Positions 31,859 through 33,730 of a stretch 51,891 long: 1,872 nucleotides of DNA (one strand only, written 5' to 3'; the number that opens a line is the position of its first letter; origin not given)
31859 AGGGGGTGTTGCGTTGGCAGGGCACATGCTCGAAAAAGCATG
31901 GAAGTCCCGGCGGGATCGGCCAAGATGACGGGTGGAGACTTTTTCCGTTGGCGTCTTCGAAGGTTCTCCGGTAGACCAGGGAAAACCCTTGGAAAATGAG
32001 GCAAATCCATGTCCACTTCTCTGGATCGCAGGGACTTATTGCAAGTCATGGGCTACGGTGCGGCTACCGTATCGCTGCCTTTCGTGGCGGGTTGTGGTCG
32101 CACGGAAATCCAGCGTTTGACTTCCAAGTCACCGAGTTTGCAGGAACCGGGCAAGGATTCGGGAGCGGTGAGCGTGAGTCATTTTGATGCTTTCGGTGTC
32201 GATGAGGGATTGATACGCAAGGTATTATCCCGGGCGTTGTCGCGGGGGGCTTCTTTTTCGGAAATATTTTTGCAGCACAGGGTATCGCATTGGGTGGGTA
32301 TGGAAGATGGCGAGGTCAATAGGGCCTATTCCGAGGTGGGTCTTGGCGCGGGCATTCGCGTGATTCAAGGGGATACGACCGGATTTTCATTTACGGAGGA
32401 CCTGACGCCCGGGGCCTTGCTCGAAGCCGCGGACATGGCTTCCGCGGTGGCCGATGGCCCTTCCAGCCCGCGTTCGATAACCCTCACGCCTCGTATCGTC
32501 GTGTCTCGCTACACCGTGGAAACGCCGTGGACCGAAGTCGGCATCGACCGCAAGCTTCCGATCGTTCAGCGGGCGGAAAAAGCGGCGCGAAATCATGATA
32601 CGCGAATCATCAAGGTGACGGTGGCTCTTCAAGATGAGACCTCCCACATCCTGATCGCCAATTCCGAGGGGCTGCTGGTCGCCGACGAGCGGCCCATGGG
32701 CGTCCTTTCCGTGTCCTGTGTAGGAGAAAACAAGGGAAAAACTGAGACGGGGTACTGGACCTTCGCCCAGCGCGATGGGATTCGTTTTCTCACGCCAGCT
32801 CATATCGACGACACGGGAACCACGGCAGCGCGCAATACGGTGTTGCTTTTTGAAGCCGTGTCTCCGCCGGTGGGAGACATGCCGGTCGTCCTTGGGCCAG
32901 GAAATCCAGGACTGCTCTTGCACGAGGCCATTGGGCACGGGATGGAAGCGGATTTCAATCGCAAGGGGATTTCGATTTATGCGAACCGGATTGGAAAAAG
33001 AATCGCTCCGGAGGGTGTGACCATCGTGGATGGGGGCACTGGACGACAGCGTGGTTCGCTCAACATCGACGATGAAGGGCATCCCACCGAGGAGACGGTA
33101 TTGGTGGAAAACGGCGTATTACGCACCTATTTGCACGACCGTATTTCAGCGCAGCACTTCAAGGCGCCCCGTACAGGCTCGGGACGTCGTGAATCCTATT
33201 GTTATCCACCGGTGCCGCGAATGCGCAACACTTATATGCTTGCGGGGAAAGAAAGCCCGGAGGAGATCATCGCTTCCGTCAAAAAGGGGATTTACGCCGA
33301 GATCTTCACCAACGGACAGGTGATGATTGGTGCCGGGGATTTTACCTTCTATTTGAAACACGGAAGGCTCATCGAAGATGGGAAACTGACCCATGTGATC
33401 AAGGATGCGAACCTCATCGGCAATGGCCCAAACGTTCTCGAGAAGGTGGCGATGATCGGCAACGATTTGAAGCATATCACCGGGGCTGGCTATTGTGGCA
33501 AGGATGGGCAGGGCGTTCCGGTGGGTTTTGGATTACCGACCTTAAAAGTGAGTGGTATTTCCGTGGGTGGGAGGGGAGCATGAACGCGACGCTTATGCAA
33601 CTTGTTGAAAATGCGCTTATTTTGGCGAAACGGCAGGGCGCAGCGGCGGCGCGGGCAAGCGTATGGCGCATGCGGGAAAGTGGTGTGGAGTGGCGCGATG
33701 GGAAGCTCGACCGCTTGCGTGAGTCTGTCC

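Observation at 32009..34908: Tat-exported lipoprotein TldD with a signal-less PmbA partner: possible Tat hitch-hiking of a TldD/E protease pair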

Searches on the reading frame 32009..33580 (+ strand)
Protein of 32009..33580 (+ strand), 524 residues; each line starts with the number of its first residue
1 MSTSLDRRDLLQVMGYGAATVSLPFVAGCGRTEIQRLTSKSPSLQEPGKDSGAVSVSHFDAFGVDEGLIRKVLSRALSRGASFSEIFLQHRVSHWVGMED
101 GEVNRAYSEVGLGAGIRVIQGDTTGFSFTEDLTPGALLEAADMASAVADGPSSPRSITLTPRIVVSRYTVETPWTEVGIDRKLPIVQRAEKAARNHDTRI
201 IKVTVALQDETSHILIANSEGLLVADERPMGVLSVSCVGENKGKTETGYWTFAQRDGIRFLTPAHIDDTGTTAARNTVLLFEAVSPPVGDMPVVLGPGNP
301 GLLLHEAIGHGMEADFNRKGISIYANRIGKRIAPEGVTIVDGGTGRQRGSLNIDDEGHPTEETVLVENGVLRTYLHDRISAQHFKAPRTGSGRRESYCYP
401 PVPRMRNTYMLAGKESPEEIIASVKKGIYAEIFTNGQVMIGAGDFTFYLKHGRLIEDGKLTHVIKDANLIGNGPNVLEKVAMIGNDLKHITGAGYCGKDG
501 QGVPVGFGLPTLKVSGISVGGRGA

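Call 4: search_protein_families(library=pfam, proteins=[window:32009-33580:+], max_evalue=0.01)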
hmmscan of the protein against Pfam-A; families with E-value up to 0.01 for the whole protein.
window:32009-33580:+ (524 aa): 3 families
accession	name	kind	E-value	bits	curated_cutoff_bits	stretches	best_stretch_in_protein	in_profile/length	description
PF19289.4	PmbA_TldD_3rd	-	3.4e-61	206.7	22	1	289-521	2-220/220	PmbA/TldA metallopeptidase C-terminal domain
PF19290.4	PmbA_TldD_2nd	-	9.4e-16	58.7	20.9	1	173-278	2-106/109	PmbA/TldA metallopeptidase central domain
PF01523.21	PmbA_TldD_1st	-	7e-12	45.8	20.9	1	85-148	2-65/65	PmbA/TldA metallopeptidase domain 1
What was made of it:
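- On TldD metalloprotease (Pfam PmbA_TldD; MEROPS M103): call 4: PF01523 7e-12, PF19290 9e-16, PF19289 3e-61
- Checked: Both proteins hit all three PmbA_TldD Pfam domains (call 4).
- Both proteins hit the PmbA_TldD domains (call 4).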

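Call 5: search_protein_families(library=ncbifam, proteins=[window:32009-33580:+], max_evalue=0.01)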
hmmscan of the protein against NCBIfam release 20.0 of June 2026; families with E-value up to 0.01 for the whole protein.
window:32009-33580:+ (524 aa): 3 families
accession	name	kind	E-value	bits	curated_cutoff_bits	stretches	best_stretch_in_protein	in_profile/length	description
NF008006.0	PRK10735.1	equivalog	1.1e-116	390.1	513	1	60-521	12-479/481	metalloprotease TldD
NF040952.1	Arch_mtprotase_TldD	equivalog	1e-59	202.5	635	1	71-520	2-443/443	zinc metalloprotease TldD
NF008268.0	PRK11040.1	equivalog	1.1e-13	50.8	438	1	113-488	61-426/446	metalloprotease PmbA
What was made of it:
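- On TldD metalloprotease (Pfam PmbA_TldD; MEROPS M103): call 5: 390.1 bits against a cut-off of 513.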

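Call 8: find_homologous_proteins(query=window:32009-33580:+, max_evalue=1e-10)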
Query window:32009-33580:+ (524 aa): 7997 proteins with E <= 1e-10 among 8000 candidates; the best 120 are listed.
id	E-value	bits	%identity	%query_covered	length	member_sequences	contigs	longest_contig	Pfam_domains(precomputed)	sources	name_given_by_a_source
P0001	0.0e+0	1151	100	98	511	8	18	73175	PF01523.22,PF19290.5,PF19289.5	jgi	-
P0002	8.0e-238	808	68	100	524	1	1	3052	PF01523.22,PF19290.5,PF19289.5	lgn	-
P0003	1.3e-227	775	67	100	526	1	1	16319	PF01523.22,PF19290.5,PF19289.5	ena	-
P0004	5.0e-213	727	63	99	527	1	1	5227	PF01523.22,PF19290.5,PF19289.5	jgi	jgi:TldD protein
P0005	6.1e-211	720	60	100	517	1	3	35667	PF01523.22,PF19290.5,PF19289.5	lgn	-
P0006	6.2e-209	713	61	100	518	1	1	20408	PF01523.22,PF19290.5,PF19289.5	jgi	jgi:TldD protein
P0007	2.3e-206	705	61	100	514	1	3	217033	PF01523.22,PF19290.5,PF19289.5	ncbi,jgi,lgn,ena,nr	ncbi:MAG TPA: TldD/PmbA family protein [Myxococcota bacterium]|nr:TldD/PmbA family protein [Myxococc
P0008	3.2e-206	704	62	99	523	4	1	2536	PF01523.22,PF19290.5,PF19289.5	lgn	-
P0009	7.3e-206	703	61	100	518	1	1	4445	PF01523.22,PF19290.5,PF19289.5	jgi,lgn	jgi:TldD protein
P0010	3.0e-205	701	62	99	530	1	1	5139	PF01523.22,PF19290.5,PF19289.5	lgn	-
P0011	5.6e-205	700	62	100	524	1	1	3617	PF01523.22,PF19290.5,PF19289.5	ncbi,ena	-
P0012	5.8e-205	700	62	99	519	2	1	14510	PF01523.22,PF19290.5,PF19289.5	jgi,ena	-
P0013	9.5e-205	699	61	100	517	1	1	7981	PF01523.22,PF19290.5,PF19289.5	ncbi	-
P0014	1.1e-204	699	62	100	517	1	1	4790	PF01523.22,PF19290.5,PF19289.5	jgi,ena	-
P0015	1.2e-204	699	62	100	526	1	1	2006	PF01523.22,PF19290.5,PF19289.5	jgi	jgi:TldD protein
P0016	2.5e-204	698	61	100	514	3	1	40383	PF01523.22,PF19290.5,PF19289.5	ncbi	-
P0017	3.1e-204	698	60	100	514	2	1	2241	PF01523.22,PF19290.5,PF19289.5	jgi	jgi:TldD protein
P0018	4.7e-204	697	60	99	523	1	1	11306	PF01523.22,PF19290.5,PF19289.5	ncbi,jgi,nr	ncbi:MAG: TldD/PmbA family protein [Polyangiaceae bacterium]|jgi:TldD protein|nr:TldD/PmbA family pr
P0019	6.2e-204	696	61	99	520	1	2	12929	PF01523.22,PF19290.5,PF19289.5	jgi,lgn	jgi:TldD protein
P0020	1.4e-203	695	60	100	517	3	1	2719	PF01523.22,PF19290.5,PF19289.5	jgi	jgi:TldD protein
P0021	2.0e-203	695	60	100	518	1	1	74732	PF10518.15,PF01523.22,PF19290.5,PF19289.5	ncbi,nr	ncbi:MAG: twin-arginine translocation signal domain-containing protein [Deltaproteobacteria bacteriu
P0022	4.8e-203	694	60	99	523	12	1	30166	PF01523.22,PF19290.5,PF19289.5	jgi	jgi:TldD protein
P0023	6.0e-203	693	61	99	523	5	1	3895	PF01523.22,PF19290.5,PF19289.5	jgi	-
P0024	7.6e-203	693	60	100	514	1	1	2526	PF01523.22,PF19290.5,PF19289.5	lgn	-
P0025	1.2e-202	692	59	100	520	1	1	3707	PF01523.22,PF19290.5,PF19289.5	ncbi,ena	-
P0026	9.3e-202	689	62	98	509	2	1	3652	PF01523.22,PF19290.5,PF19289.5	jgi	-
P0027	2.6e-201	688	62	99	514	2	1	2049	PF01523.22,PF19290.5,PF19289.5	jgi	-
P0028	6.2e-201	687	61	100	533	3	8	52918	PF01523.22,PF19290.5,PF19289.5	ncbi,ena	-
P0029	9.1e-201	686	59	100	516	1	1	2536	PF01523.22,PF19290.5,PF19289.5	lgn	-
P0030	1.2e-200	686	61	100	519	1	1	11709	PF01523.22,PF19290.5,PF19289.5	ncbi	-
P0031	1.3e-200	685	60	99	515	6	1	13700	PF01523.22,PF19290.5,PF19289.5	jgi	jgi:TldD protein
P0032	1.7e-200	685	59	100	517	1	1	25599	PF01523.22,PF19290.5,PF19289.5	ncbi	-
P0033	2.6e-200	685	60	99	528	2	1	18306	PF01523.22,PF19290.5,PF19289.5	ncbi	-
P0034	7.2e-200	683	61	100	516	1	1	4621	PF01523.22,PF19290.5,PF19289.5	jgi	jgi:TldD protein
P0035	8.3e-200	683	59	99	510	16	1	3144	PF01523.22,PF19290.5,PF19289.5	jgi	jgi:TldD protein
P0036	9.1e-200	683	57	100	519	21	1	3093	PF01523.22,PF19290.5,PF19289.5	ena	-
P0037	1.2e-199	682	60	100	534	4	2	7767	PF01523.22,PF19290.5,PF19289.5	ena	-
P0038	1.3e-199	682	59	100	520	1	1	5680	PF01523.22,PF19290.5,PF19289.5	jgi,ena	-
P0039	1.4e-199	682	60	98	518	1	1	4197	PF01523.22,PF19290.5,PF19289.5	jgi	jgi:TldD protein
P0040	3.8e-199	681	58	100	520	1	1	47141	PF01523.22,PF19290.5,PF19289.5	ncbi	-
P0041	5.5e-199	680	64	89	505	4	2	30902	PF01523.22,PF19290.5,PF19289.5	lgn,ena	-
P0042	1.1e-198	679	59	100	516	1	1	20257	PF01523.22,PF19290.5,PF19289.5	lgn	-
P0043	1.8e-198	678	58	99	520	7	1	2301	PF01523.22,PF19290.5,PF19289.5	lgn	-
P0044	2.6e-198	678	59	100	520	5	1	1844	PF01523.22,PF19290.5,PF19289.5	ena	-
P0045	5.0e-198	677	59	100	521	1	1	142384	PF01523.22,PF19290.5,PF19289.5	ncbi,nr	ncbi:MAG: TldD/PmbA family protein [Deltaproteobacteria bacterium]|nr:TldD/PmbA family protein [Delt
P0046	5.1e-198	677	60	99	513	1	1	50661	PF01523.22,PF19290.5,PF19289.5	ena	-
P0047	1.3e-197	676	64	89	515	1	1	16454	PF01523.22,PF19290.5,PF19289.5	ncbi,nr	ncbi:MAG: TldD/PmbA family protein [Deltaproteobacteria bacterium]|nr:TldD/PmbA family protein [Delt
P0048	1.3e-197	676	61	99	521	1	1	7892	PF01523.22,PF19290.5,PF19289.5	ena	-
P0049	3.1e-197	674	60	100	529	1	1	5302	PF01523.22,PF19290.5,PF19289.5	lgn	-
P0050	3.9e-197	674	59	99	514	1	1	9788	PF01523.22,PF19290.5,PF19289.5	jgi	jgi:TldD protein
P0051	1.2e-196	672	60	99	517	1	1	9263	PF01523.22,PF19290.5,PF19289.5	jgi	jgi:TldD protein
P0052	1.6e-196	672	59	100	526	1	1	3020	PF01523.22,PF19290.5,PF19289.5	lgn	-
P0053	6.2e-196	670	63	89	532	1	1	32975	PF01523.22,PF19290.5,PF19289.5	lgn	-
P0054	1.5e-195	669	58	100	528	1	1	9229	PF01523.22,PF19290.5,PF19289.5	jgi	jgi:TldD protein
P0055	1.7e-195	669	63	90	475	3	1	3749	PF01523.22,PF19290.5,PF19289.5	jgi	-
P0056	2.2e-195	668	61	97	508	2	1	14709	PF01523.22,PF19290.5,PF19289.5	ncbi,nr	ncbi:MAG: TldD/PmbA family protein [Deltaproteobacteria bacterium]|nr:TldD/PmbA family protein [Delt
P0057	3.5e-195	668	61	98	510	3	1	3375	PF01523.22,PF19290.5,PF19289.5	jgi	jgi:TldD protein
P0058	5.3e-195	667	59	99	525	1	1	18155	PF01523.22,PF19290.5,PF19289.5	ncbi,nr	ncbi:MAG: TldD/PmbA family protein [Deltaproteobacteria bacterium]|nr:TldD/PmbA family protein [Delt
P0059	1.2e-194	666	57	98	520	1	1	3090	PF01523.22,PF19290.5,PF19289.5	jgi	jgi:TldD protein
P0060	1.5e-194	666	61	100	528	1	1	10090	PF01523.22,PF19290.5,PF19289.5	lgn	-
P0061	3.6e-194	664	59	100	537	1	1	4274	PF01523.22,PF19290.5,PF19289.5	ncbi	-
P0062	6.6e-194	663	58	100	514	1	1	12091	PF01523.22,PF19290.5,PF19289.5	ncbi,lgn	-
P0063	1.6e-193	662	59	100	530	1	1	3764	PF01523.22,PF19290.5,PF19289.5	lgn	-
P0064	2.5e-193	662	58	99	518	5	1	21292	PF01523.22,PF19290.5,PF19289.5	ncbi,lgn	-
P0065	5.3e-193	660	58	99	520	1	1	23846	PF01523.22,PF19290.5,PF19289.5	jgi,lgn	jgi:TldD protein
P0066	7.1e-193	660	59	100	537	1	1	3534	PF01523.22,PF19290.5,PF19289.5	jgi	jgi:TldD protein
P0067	1.2e-192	659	58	99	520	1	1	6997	PF01523.22,PF19290.5,PF19289.5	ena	-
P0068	3.6e-192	658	58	100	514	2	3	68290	PF01523.22,PF19290.5,PF19289.5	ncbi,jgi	jgi:TldD protein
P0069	1.1e-191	656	58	100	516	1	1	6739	PF01523.22,PF19290.5,PF19289.5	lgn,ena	-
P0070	2.6e-191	655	81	68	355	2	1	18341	PF19290.5,PF19289.5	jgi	jgi:TldD protein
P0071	3.6e-191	654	59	100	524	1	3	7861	PF01523.22,PF19290.5,PF19289.5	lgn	-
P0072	4.5e-191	654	58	99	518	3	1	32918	PF01523.22,PF19290.5,PF19289.5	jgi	jgi:TldD protein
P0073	4.7e-191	654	58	99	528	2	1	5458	PF01523.22,PF19290.5,PF19289.5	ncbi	-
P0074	1.3e-190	653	60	98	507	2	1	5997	PF01523.22,PF19290.5,PF19289.5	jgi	jgi:TldD protein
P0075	1.4e-190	652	59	100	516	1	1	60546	PF01523.22,PF19290.5,PF19289.5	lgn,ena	-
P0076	3.1e-190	651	57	99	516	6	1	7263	PF01523.22,PF19290.5,PF19289.5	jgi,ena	-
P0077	1.1e-189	650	57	99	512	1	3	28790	PF01523.22,PF19290.5,PF19289.5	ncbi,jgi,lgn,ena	-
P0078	5.7e-189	647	57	99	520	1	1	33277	PF01523.22,PF19290.5,PF19289.5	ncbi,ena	-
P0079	2.3e-188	645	57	99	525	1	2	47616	PF01523.22,PF19290.5,PF19289.5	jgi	jgi:TldD protein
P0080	3.9e-188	644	57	100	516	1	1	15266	PF01523.22,PF19290.5,PF19289.5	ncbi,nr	ncbi:MAG: TldD/PmbA family protein [Candidatus Riflebacteria bacterium]|nr:TldD/PmbA family protein 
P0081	4.3e-188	644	60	90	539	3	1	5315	PF01523.22,PF19290.5,PF19289.5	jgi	jgi:TldD protein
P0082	5.0e-187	641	57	99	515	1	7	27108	PF01523.22,PF19290.5,PF19289.5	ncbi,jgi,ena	-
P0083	6.3e-187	640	61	90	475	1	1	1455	PF01523.22,PF19290.5,PF19289.5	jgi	jgi:TldD protein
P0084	6.5e-187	640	57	100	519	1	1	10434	PF01523.22,PF19290.5,PF19289.5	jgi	jgi:TldD protein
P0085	2.9e-186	638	57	100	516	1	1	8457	PF01523.22,PF19290.5,PF19289.5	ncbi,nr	ncbi:MAG: TldD/PmbA family protein [Candidatus Eisenbacteria bacterium]|nr:TldD/PmbA family protein 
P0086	1.2e-185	636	57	100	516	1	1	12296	PF01523.22,PF19290.5,PF19289.5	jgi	-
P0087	6.7e-185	634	62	89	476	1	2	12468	PF01523.22,PF19290.5,PF19289.5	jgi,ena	-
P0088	1.9e-184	632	59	89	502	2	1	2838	PF01523.22,PF19290.5,PF19289.5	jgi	jgi:TldD protein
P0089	2.1e-184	632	56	99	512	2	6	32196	PF01523.22,PF19290.5,PF19289.5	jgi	-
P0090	4.6e-184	631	55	100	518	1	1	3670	PF10518.15,PF01523.22,PF19290.5,PF19289.5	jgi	jgi:TldD protein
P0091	1.4e-183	629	60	90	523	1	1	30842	PF01523.22,PF19290.5,PF19289.5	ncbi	-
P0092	2.3e-183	629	54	100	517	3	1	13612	PF01523.22,PF19290.5,PF19289.5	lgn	-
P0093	5.3e-183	627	57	99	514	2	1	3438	PF01523.22,PF19290.5,PF19289.5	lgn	-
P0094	1.8e-182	626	55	99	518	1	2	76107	PF01523.22,PF19290.5,PF19289.5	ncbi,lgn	-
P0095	1.8e-182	626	56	99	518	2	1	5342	PF01523.22,PF19290.5,PF19289.5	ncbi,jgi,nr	ncbi:MAG: TldD/PmbA family protein [Deltaproteobacteria bacterium]|nr:TldD/PmbA family protein [Delt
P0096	2.7e-182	625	55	97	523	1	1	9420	PF01523.22,PF19290.5,PF19289.5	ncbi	-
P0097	3.3e-182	625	55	98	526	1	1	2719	PF01523.22,PF19290.5,PF19289.5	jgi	-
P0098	4.7e-182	624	61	89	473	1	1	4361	PF01523.22,PF19290.5,PF19289.5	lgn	-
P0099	1.8e-181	622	56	99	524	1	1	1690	PF01523.22,PF19290.5,PF19289.5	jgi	jgi:TldD protein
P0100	6.3e-181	621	55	100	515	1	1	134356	PF01523.22,PF19290.5,PF19289.5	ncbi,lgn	-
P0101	1.2e-180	620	55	100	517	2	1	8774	PF01523.22,PF19290.5,PF19289.5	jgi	-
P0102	2.3e-180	619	56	100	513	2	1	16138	PF01523.22,PF19290.5,PF19289.5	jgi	jgi:TldD protein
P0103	2.8e-180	618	61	88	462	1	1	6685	PF01523.22,PF19290.5,PF19289.5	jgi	-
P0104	3.9e-180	618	56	100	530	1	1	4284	PF01523.22,PF19290.5,PF19289.5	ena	-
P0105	5.0e-180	618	67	81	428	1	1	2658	PF01523.22,PF19290.5,PF19289.5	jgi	jgi:TldD protein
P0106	6.2e-180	617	59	89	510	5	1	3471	PF01523.22,PF19290.5,PF19289.5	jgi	-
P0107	6.7e-180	617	55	95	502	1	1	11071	PF01523.22,PF19290.5,PF19289.5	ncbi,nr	ncbi:MAG: TldD/PmbA family protein [Deltaproteobacteria bacterium]|nr:TldD/PmbA family protein [Delt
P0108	8.9e-180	617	59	89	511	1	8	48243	PF01523.22,PF19290.5,PF19289.5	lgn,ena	-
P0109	1.1e-179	617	57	99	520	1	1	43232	PF01523.22,PF19290.5,PF19289.5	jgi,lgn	jgi:TldD protein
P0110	1.2e-179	616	56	100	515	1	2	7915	PF01523.22,PF19290.5,PF19289.5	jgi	-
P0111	1.8e-179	616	54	100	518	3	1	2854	PF01523.22,PF19290.5,PF19289.5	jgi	-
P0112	2.0e-179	616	55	100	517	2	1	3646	PF01523.22,PF19290.5,PF19289.5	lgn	-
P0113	2.2e-179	616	53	98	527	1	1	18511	PF01523.22,PF19290.5,PF19289.5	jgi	jgi:TldD protein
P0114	2.9e-179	615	58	89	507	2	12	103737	PF01523.22,PF19290.5,PF19289.5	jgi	-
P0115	4.0e-179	615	58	90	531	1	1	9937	PF01523.22,PF19290.5,PF19289.5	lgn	-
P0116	4.0e-179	615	54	99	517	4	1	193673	PF01523.22,PF19290.5,PF19289.5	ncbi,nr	ncbi:MAG: TldD/PmbA family protein [Candidatus Eisenbacteria sp.]|nr:TldD/PmbA family protein [Candi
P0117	4.1e-179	615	56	96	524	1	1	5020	PF01523.22,PF19290.5,PF19289.5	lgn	-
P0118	5.1e-179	614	55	100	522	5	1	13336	PF01523.22,PF19290.5,PF19289.5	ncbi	-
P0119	9.3e-179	613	54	99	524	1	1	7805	PF01523.22,PF19290.5,PF19289.5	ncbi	-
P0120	1.1e-178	613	59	89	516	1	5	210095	PF10518.15,PF01523.22,PF19290.5,PF19289.5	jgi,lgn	jgi:TldD protein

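Call 11: find_related_loci(query=window:32009-33580:+, collection=genome_contigs, flank=6000)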
Query window:32009-33580:+ (524 aa) in genome_contigs; peptide patterns used: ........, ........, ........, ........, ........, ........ (x = any residue, [..] = any of these).
599 stretches matched a pattern (row limit reached: there are more); 569 encode a relative of the query (tblastn E <= 1e-3); the best 80 are kept; 80 distinct loci.
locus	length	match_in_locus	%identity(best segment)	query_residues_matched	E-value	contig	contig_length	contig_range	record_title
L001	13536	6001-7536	61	1-522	0e+0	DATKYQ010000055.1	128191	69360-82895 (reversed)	MAG TPA_asm: Myxococcota bacterium isolate SMAG_U14223 k141_516750, whole genome shotgun sequence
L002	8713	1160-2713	61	1-524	0e+0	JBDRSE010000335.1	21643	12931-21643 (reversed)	MAG: bacterium isolate MEGAHIT-group-3.13 k141_429516, whole genome shotgun sequence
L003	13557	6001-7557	59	1-522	0e+0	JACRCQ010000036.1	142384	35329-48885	MAG: Deltaproteobacteria bacterium isolate NC_groundwater_1650_Pr3_B-0.1um_66_101 SR-2_scaffold_141_1204867, whole genom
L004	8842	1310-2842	58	5-522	0e+0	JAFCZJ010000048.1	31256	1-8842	MAG: Deltaproteobacteria bacterium isolate AB_03_Bin_195 AB_03_Bin_195_scaffold_394, whole genome shotgun sequence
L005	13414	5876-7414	60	5-524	0e+0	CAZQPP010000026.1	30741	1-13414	MAG TPA_asm: uncultured Myxococcales bacterium isolate SRP077602_co2_114 genome assembly, contig: NODE_2212_length_30741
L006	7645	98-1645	57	1-524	0e+0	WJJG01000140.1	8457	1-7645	MAG: Candidatus Eisenbacteria bacterium isolate Bin_233 k141_1434472, whole genome shotgun sequence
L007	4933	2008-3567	55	3-522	0e+0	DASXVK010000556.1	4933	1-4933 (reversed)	MAG TPA_asm: Polyangia bacterium isolate SMAG_U4743 k141_192465, whole genome shotgun sequence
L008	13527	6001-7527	54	7-521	0e+0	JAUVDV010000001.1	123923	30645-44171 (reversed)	MAG: Deltaproteobacteria bacterium isolate CSMAG_306 CSMAG_306_k141_482869_length_123923_cov_17.9842, whole genome shotg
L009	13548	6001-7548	54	1-522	2e-180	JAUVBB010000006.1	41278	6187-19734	MAG: Deltaproteobacteria bacterium isolate CSMAG_234 CSMAG_234_k127_10462982_length_41278_cov_29.1105, whole genome shot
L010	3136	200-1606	60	57-524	0e+0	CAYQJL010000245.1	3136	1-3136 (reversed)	MAG TPA_asm: uncultured bacterium isolate SRP067234_co1_21 genome assembly, contig: k99_770730, whole genome shotgun seq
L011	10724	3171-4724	53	1-524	4e-172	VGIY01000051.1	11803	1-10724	MAG: Candidatus Eisenbacteria bacterium isolate M_DeepCast_400m_m2_100 M_DeepCast_400m_m2_100_Ga0194112_10010223, whole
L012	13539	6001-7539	51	1-521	4e-172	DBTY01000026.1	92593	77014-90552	MAG TPA_asm: Ignavibacteriales bacterium UBA1304 UBA1304_contig_5659, whole genome shotgun sequence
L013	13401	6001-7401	54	56-521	2e-170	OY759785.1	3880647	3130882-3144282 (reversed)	MAG: Ignavibacteriaceae bacterium isolate e3da2468-0b18-4b5b-bfd4-73ebec91e4fc genome assembly, chromosome: 1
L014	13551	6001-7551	56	1-524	2e-170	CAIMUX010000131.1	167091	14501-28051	MAG: Candidatus Eisenbacteria bacterium isolate Loclat_bin-10216 genome assembly, contig: bin-10216:131/142, whole genom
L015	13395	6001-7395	56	58-521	1e-169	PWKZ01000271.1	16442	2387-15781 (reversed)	MAG: Bradymonadales bacterium isolate CSSed10_215 CS-Sed10-C7154, whole genome shotgun sequence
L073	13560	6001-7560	52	3-524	6e-159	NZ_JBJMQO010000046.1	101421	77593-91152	MAG: Archangium sp. isolate H3_16_all_fractions_metab_conc_11_70_0 k255_2594208, whole genome shotgun sequence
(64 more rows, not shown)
